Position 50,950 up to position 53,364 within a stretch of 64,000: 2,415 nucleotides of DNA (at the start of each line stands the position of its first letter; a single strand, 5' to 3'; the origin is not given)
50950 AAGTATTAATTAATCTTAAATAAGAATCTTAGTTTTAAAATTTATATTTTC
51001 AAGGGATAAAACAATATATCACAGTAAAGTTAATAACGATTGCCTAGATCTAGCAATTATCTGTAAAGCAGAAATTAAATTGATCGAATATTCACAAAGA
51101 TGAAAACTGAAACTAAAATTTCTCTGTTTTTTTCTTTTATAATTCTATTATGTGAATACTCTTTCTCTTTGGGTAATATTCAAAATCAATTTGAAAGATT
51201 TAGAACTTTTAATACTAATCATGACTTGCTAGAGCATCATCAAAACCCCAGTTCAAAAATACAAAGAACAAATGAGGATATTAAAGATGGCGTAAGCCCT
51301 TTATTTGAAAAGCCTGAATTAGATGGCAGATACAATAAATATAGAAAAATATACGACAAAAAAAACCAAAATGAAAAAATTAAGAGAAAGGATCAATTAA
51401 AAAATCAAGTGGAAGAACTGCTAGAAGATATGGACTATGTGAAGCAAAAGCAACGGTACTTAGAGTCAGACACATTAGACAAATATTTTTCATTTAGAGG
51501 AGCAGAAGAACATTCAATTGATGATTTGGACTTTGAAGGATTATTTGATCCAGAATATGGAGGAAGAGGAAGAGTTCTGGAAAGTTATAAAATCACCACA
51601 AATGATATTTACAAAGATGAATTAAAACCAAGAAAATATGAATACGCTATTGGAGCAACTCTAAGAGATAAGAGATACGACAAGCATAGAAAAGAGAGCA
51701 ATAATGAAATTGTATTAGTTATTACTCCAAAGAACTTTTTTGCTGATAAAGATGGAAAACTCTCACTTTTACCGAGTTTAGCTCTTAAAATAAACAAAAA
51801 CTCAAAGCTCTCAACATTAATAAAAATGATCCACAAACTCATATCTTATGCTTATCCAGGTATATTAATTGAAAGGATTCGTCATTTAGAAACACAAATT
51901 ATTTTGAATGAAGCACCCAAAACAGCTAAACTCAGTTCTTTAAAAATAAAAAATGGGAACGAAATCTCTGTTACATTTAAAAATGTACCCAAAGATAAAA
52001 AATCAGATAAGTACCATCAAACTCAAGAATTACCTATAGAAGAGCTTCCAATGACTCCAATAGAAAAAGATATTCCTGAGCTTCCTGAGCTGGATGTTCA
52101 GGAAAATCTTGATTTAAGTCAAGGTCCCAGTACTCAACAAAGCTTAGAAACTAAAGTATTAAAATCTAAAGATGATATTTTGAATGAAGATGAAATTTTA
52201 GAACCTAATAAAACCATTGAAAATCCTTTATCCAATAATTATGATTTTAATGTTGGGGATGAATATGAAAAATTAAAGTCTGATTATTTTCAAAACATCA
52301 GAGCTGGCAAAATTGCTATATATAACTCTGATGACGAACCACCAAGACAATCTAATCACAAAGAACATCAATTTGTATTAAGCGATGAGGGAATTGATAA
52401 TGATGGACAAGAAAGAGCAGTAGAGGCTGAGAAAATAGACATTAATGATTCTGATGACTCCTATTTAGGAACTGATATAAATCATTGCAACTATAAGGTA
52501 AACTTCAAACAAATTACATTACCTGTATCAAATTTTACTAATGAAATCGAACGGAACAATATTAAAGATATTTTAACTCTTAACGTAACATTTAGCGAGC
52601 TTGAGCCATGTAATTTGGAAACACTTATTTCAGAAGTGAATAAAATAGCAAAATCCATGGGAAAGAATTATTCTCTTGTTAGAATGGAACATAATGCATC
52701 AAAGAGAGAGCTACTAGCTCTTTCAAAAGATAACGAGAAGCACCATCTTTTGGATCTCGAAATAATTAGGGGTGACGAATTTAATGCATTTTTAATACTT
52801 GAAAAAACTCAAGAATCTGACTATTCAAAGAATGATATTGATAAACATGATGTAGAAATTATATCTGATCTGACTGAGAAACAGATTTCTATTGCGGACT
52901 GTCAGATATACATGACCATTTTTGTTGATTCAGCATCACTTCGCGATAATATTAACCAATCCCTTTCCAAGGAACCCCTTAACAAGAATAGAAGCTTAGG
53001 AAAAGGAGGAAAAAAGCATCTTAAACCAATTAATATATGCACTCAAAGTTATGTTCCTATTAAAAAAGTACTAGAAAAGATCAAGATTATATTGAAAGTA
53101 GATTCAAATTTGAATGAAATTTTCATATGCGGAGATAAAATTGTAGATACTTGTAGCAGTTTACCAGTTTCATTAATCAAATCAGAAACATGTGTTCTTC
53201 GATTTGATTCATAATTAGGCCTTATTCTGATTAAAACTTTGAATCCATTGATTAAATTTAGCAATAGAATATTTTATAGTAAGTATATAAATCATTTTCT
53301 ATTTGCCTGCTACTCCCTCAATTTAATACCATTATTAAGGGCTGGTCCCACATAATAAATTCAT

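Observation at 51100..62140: Secretory/adhesin neighbourhood at the right end of the window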

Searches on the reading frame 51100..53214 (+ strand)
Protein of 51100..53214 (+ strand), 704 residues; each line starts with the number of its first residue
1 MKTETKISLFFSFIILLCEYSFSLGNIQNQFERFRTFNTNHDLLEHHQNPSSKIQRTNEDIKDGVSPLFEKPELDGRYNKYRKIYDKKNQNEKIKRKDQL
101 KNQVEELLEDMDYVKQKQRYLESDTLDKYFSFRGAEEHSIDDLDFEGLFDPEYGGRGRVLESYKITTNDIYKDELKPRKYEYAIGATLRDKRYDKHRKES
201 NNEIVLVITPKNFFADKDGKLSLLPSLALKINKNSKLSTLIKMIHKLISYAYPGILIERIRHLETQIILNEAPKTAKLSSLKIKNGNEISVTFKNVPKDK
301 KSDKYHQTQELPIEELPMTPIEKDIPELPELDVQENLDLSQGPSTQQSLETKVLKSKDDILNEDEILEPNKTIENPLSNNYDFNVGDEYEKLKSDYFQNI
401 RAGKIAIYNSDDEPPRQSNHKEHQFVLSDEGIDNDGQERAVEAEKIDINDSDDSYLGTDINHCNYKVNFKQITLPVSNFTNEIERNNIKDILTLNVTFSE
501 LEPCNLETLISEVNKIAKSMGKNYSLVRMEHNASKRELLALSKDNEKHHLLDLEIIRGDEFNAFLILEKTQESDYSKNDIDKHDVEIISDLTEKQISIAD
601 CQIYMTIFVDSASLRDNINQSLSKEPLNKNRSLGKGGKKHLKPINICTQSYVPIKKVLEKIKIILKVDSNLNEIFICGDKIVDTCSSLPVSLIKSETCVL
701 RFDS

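Call 3: search_protein_families(library=pfam, proteins=[window:51100-53214:+], max_evalue=0.01)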
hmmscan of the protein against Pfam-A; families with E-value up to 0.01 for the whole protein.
window:51100-53214:+ (704 aa): 0 families

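Call 60: search_solved_structures(query=window:51100-53211:+, max_evalue=1)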
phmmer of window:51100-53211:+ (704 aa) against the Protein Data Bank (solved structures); distinct sequences matched with E-value up to 1: 0.

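Call 63: find_homologous_proteins(query=window:51100-53211:+, max_evalue=0.001)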
Query window:51100-53211:+ (704 aa): 9 proteins with E <= 0.001 among 8000 candidates.
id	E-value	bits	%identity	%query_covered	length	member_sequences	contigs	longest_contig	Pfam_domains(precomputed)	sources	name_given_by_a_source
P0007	0.0e+0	1544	99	100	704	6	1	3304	-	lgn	-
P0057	0.0e+0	1250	81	100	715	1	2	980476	-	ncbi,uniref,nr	ncbi:hypothetical protein CmeUKMEL1_17125 [Cryptosporidium meleagridis]|uniref:Integral membrane pro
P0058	0.0e+0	1047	69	100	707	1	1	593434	-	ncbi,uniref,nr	ncbi:uncharacterized protein ELE39_001806 [Cryptosporidium sp. chipmunk genotype I]|uniref:uncharact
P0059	7.0e-225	767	56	100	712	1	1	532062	-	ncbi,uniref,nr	ncbi:uncharacterized protein cubi_00682 [Cryptosporidium ubiquitum]|uniref:Uncharacterized protein n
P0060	3.2e-151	523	45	87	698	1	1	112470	-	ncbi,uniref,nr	ncbi:putative signal peptide protein [Cryptosporidium canis]|uniref:Signal peptide protein n=1 Tax=C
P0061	1.9e-149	517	45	90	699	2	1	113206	-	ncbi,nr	ncbi:putative signal peptide protein [Cryptosporidium canis]|nr:putative signal peptide protein [Cry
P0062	2.1e-134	468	40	100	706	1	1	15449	-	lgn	-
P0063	6.3e-64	235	35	85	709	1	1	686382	-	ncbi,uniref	ncbi:hypothetical protein RS030_111850 [Cryptosporidium xiaoi]|uniref:Ubiquitin-like domain-containi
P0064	1.7e-59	220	32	87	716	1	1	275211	-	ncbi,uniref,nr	ncbi:hypothetical protein FG386_001580 [Cryptosporidium ryanae]|uniref:uncharacterized protein n=1 T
